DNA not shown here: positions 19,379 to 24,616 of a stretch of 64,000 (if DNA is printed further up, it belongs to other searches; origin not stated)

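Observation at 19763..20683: Near-identical 153-bp in-frame tandem repeats in a giant lipoprotein gene, a candidate for copy-number (size/antigenic) variation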

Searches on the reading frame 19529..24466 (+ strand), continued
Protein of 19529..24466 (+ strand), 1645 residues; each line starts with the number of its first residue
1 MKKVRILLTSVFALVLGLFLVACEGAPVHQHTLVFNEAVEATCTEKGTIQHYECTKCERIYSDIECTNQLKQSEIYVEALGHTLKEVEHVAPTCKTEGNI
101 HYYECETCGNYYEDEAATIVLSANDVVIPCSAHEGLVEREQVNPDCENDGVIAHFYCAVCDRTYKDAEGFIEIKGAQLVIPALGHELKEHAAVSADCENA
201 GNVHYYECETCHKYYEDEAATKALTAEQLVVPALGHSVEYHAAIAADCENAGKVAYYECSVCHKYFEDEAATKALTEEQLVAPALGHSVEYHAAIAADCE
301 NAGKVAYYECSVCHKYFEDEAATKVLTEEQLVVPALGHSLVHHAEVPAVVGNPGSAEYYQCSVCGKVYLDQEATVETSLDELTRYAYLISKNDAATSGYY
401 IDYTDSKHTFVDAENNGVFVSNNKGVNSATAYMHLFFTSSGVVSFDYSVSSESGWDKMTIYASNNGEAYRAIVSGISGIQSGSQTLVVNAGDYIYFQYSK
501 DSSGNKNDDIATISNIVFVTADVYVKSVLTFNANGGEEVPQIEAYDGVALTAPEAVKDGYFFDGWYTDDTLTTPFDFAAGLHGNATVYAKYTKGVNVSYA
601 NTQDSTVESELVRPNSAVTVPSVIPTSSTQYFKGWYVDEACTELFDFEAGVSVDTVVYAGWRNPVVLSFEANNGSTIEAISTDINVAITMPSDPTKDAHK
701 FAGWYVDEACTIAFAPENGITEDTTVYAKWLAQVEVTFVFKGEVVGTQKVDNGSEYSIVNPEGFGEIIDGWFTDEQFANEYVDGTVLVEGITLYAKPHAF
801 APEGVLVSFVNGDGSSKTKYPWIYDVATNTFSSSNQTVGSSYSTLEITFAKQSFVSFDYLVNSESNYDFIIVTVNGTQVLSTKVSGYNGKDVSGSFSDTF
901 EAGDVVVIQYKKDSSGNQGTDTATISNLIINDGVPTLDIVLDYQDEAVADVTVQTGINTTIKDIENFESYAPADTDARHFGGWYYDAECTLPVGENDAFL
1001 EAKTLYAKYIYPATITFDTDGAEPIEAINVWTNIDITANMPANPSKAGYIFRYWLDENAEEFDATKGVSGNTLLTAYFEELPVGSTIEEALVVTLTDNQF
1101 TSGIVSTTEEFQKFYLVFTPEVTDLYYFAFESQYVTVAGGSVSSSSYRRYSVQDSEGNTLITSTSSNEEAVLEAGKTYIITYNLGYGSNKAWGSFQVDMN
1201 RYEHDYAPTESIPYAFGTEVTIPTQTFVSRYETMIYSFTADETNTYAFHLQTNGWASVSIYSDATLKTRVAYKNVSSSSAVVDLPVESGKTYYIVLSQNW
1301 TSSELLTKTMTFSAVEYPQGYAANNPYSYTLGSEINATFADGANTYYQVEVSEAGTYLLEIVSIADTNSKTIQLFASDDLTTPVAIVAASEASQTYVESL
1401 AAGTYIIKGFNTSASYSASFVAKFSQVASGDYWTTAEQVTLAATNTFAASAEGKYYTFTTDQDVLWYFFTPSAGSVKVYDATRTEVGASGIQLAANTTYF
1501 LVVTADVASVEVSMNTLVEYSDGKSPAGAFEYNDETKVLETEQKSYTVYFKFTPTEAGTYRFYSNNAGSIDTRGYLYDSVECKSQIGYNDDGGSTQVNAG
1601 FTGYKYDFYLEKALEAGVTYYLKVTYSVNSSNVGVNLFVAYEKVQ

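Call 22: search_protein_families(library=pfam, proteins=[P0002, P0005, P0006, P0021, P0028], max_evalue=1)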
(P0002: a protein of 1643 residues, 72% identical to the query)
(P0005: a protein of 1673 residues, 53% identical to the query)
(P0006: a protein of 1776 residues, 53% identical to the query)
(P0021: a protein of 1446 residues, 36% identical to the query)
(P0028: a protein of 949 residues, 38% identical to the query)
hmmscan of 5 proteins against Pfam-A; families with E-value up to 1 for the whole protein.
P0002 (1643 aa): 7 families
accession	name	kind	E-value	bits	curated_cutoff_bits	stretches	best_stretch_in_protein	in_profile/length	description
PF09479.16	Flg_new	-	3.2e-50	168.6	27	6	666-728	3-65/65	Listeria-Bacteroides repeat domain (List_Bact_rpt)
PF23674.1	RYYR-CCHC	-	7.3e-10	39.1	27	2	43-64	31-52/79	RYYR-CCHC domain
PF21852.1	DUF6911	-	0.025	14.8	24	0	415-464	14-63/128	Family of unknown function (DUF6911)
PF01283.25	Ribosomal_S26e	-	0.027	15.3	27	0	248-293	13-58/108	Ribosomal protein S26e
PF10931.13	DUF2735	-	0.056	14.5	25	0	971-987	31-47/52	Protein of unknown function (DUF2735)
PF05931.16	AgrD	-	0.44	11.1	22.7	0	248-275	16-41/45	Staphylococcal AgrD protein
PF00684.25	DnaJ_CXXCXGXG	-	0.51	11.1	32.7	0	83-110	36-63/65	DnaJ central domain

P0005 (1673 aa): 3 families
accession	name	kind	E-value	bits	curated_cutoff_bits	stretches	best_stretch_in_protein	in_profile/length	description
PF09479.16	Flg_new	-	5.9e-52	174.1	27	6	566-628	3-65/65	Listeria-Bacteroides repeat domain (List_Bact_rpt)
PF23674.1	RYYR-CCHC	-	1.9e-11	44.2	27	3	192-210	31-49/79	RYYR-CCHC domain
PF23107.1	Zf-C2H2_ZNF451_C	-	0.068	14.2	30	0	140-166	27-53/59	Two consecutive Zinc fingers C2H2 type, ZNF451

P0006 (1776 aa): 6 families
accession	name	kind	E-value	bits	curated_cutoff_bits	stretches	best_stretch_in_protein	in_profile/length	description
PF09479.16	Flg_new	-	2.5e-53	178.5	27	6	663-726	2-65/65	Listeria-Bacteroides repeat domain (List_Bact_rpt)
PF23674.1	RYYR-CCHC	-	9.6e-08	32.3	27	0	94-126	31-62/79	RYYR-CCHC domain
PF23107.1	Zf-C2H2_ZNF451_C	-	0.015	16.3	30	0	84-118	18-54/59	Two consecutive Zinc fingers C2H2 type, ZNF451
PF00096.32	zf-C2H2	-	0.015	16.2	25.2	0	495-511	1-17/23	Zinc finger, C2H2 type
PF12171.14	zf-C2H2_jaz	-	0.17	12.5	22.6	0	152-165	2-15/27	Zinc-finger double-stranded RNA-binding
PF12874.13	zf-met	-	0.23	12.3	21.2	0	397-408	1-12/25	Zinc-finger of C2H2 type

P0021 (1446 aa): 15 families
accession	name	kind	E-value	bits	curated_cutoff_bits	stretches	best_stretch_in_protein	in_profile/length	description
PF23447.1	DUF7128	-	1.3e-40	137.5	25.7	10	1218-1237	5-24/44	Domain of unknown function (DUF7128)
PF23674.1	RYYR-CCHC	-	3.7e-14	52.9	27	1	696-719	32-55/79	RYYR-CCHC domain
PF23455.1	DUF7129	-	1.8e-08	34.5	30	1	1275-1291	9-25/45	Domain of unknown function (DUF7129)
PF17032.10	Zn_ribbon_15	-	2.1e-08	35.3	28.9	2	23-121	2-65/73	zinc-ribbon family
PF00096.32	zf-C2H2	-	2.7e-08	34.2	25.2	0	58-69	1-12/23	Zinc finger, C2H2 type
PF13248.11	Zn_ribbon_3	-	5.5e-05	22.9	27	0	344-357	2-15/26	zinc-ribbon domain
PF14572.12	Pribosyl_synth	-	0.0002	21.8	27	1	1025-1100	76-145/184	Phosphoribosyl synthetase-associated domain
PF09651.16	Cas_APE2256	-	0.00045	20.5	24.8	0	1248-1278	93-122/136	CRISPR-associated protein (Cas_APE2256)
PF12807.12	eIF3_p135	-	0.00047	20.7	22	0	722-760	44-82/171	Translation initiation factor eIF3 subunit 135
PF00681.25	Plectin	-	0.0095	16.2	20.5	0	266-285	11-30/39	Plectin repeat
PF16335.10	GtaA_6_Hairpin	-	0.042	13.6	24.9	0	1378-1431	78-132/343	Glutaminase A six helical-hairpin domain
PF23363.1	DUF7089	-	0.062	13.2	27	0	611-645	62-96/258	Family of unknown function (DUF7089)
PF19799.5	DUF6282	-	0.28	11.3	26.8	0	1242-1276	133-167/196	Family of unknown function (DUF6282)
PF23062.1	CUB_M02D8_5_3rd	-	0.3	11.5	32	0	522-568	2-48/114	M02D8_5-like, third CUB domain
PF06827.20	zf-FPG_IleRS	-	0.7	10.2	21.3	0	108-119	1-12/30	Zinc finger found in FPG and IleRS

P0028 (949 aa): 8 families
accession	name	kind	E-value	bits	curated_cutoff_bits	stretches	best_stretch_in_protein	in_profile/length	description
PF23447.1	DUF7128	-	3.6e-09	36.8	25.7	4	775-796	6-26/44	Domain of unknown function (DUF7128)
PF23104.1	Zf-C2H2_ZNF451_6th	-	2.2e-07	31.3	27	0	530-541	4-15/25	Sixth Zinc fingers C2H2 type, ZNF451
PF23674.1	RYYR-CCHC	-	2.2e-06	28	27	0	469-490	32-53/79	RYYR-CCHC domain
PF13894.12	zf-C2H2_4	-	0.00019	22.3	27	0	732-745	1-14/24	C2H2-type zinc finger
PF19769.4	CPxCG_zf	-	0.00084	19.6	27.2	3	510-568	8-64/183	CPxCG-related zinc finger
PF13465.12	zf-H2C2_2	-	0.0027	18.4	40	0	523-538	11-25/26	Zinc-finger double domain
PF08369.16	PCP_red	-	0.13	12.7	32.5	0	690-704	27-41/45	Proto-chlorophyllide reductase 57 kD subunit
PF23455.1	DUF7129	-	0.4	10.9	30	3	575-591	8-24/45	Domain of unknown function (DUF7129)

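Call 24: search_protein_families(library=ncbifam, proteins=[window:19529-24463:+], max_evalue=0.1)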
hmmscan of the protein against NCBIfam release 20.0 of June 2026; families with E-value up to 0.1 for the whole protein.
window:19529-24463:+ (1645 aa): 1 family
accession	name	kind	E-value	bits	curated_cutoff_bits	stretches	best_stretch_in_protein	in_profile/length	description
TIGR02543.1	List_Bact_rpt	repeat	1.4e-15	57.3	20.95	2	556-593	2-42/44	TIGR02543 family repeat protein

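Call 30: find_encoding_contigs(protein=P0123, flank=10000)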
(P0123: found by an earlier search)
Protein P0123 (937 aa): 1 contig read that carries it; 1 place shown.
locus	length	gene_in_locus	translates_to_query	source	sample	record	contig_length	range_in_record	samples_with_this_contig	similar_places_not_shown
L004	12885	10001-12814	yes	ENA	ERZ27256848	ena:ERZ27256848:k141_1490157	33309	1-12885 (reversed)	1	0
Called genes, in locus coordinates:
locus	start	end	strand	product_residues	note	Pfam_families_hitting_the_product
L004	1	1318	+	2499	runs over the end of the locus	PF00082:Peptidase_S8, PF02225:PA, PF02368:Big_2 (faint), PF06280:fn3_5 (weak), PF13306:LRR_5, PF13855:LRR_8 (faint), PF12799:LRR_4 (faint), PF13306:LRR_5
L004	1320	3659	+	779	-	-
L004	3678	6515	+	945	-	PF13927:Ig_3 (faint)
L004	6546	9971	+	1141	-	PF07523:Big_3 (faint)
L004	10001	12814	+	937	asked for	PF09479:Flg_new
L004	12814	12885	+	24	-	?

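Call 31: list_cluster_members(proteins=[P0003, P0004, P0005, P0006, P0007, P0008, P0009, P0010, P0011, P0013])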
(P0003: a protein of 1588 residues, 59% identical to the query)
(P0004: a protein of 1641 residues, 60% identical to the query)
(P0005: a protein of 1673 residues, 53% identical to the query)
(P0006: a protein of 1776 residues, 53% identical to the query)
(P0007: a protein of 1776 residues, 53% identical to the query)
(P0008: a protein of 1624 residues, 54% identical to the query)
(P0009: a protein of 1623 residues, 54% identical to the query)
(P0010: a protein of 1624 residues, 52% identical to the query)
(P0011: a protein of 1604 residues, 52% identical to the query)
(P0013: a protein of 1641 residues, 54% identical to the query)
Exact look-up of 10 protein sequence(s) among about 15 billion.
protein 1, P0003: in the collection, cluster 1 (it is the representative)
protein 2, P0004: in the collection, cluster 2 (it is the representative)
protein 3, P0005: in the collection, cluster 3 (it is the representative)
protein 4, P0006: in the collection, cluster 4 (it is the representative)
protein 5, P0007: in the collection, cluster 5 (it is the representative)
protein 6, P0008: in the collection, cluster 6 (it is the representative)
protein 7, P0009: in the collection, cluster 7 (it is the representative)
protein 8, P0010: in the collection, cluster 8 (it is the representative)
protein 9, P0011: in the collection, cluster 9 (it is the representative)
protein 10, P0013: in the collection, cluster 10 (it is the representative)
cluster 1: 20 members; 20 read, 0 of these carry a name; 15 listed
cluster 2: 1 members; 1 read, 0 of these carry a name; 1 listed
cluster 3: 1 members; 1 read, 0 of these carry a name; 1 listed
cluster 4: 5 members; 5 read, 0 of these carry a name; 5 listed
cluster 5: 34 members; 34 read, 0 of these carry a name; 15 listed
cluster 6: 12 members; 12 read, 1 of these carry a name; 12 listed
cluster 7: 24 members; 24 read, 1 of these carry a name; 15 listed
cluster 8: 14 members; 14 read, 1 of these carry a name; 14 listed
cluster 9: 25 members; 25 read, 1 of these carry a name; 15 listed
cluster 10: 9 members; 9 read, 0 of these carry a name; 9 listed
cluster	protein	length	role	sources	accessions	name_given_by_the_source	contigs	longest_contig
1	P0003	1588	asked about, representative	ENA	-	-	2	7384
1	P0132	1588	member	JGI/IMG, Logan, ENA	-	-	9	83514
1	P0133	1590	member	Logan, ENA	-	-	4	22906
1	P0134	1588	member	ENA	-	-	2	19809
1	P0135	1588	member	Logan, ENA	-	-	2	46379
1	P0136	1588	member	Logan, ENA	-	-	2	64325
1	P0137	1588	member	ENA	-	-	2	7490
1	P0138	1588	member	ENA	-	-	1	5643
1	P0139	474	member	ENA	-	-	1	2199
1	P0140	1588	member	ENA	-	-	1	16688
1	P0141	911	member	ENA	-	-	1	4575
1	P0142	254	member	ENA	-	-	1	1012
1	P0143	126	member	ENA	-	-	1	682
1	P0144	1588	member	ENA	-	-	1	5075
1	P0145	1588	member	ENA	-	-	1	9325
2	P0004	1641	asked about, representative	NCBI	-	-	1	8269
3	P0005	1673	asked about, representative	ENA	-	-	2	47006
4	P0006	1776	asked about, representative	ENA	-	-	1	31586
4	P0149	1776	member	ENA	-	-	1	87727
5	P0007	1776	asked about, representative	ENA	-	-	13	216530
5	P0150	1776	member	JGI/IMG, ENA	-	-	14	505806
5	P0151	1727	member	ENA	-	-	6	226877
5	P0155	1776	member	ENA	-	-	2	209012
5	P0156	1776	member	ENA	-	-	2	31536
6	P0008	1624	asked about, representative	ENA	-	-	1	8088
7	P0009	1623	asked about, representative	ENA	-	-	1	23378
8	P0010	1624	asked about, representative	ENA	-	-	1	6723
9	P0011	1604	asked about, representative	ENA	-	-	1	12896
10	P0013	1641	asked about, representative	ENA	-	-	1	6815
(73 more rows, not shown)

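Call 58: find_related_loci(query=A2, collection=genome_contigs, flank=6000)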
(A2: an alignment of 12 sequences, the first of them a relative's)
Query A2 (1645 aa) in genome_contigs; peptide patterns used: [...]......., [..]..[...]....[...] (x = any residue, [..] = any of these).
45 stretches matched a pattern; 22 encode a relative of the query (tblastn E <= 1e-3); 22 distinct loci.
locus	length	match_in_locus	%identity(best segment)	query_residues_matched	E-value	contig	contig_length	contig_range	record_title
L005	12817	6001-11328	53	1-1643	0e+0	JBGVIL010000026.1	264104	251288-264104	MAG: Bacilli bacterium isolate fecal_MAG_320 fecal_MAG_320_contig_0027, whole genome shotgun sequence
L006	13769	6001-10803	51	1-1643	0e+0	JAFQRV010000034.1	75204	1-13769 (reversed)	MAG: Bacilli bacterium isolate RGIG2093 Goat_Colon-3__c454444, whole genome shotgun sequence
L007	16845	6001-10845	52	1-1637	0e+0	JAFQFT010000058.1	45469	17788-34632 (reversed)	MAG: Bacilli bacterium isolate RGIG1779 Goat_Cecum-4__c731088, whole genome shotgun sequence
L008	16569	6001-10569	50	1-1634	0e+0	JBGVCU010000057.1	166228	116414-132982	MAG: Bacilli bacterium isolate fecal_MAG_453 fecal_MAG_453_contig_0057, whole genome shotgun sequence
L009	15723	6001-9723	53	353-1637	0e+0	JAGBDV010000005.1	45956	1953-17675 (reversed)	MAG: Bacilli bacterium isolate RGIG9028 Water_deer_Rectum-4__c34289, whole genome shotgun sequence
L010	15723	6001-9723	53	380-1637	0e+0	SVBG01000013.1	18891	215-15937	MAG: Erysipelotrichaceae bacterium isolate SIG222 NODE_11871_length_18891_cov_7.308836, whole genome shotgun sequence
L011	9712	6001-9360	35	408-1637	2e-139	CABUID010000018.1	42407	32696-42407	MAG TPA_asm: uncultured Firmicutes bacterium isolate MGYG-HGUT-04029 genome assembly, contig: GUT_GENOME254219_18, whole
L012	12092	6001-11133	32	525-990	2e-21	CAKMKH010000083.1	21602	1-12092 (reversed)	uncultured Acholeplasmataceae bacterium isolate OKU6 genome assembly, contig: MEGAHIT_co_assembly_000000008832, whole ge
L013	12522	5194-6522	28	548-795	1e-14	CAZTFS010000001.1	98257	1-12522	MAG TPA_asm: uncultured Eubacteriales bacterium isolate SRP315200_co2_332 genome assembly, contig: NODE_28_length_98257_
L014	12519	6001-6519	30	603-1054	7e-13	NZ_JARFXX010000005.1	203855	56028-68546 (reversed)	Neopoerus faecalis strain CMD_1836 LM_D8_4-BHI_SB-7_1_NODE_5_length_203855, whole genome shotgun sequence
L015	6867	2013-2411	37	557-1054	1e-12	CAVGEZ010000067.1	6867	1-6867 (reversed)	uncultured Eubacteriales bacterium isolate H07667-L1_cleanbin_000030 genome assembly, contig: Spades_H07667-L1_contig_92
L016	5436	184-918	27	489-736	4e-12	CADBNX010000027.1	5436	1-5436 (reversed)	MAG: uncultured Clostridiales bacterium isolate RUG14140 genome assembly, contig: RUG14140_asm_27, whole genome shotgun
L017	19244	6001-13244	31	515-813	6e-9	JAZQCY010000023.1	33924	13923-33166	MAG: Acutalibacteraceae bacterium isolate T1900044637_TS20190103.MAGScoT_cleanbin_000031 SGB_1183_k141_516178, whole gen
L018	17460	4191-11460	31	521-813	2e-12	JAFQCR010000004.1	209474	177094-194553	MAG: Clostridia bacterium isolate RGIG1699 Goat_Cecum-2__c123607, whole genome shotgun sequence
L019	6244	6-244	56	664-1643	4e-8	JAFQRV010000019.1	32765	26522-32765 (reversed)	MAG: Bacilli bacterium isolate RGIG2093 Goat_Colon-3__c266652, whole genome shotgun sequence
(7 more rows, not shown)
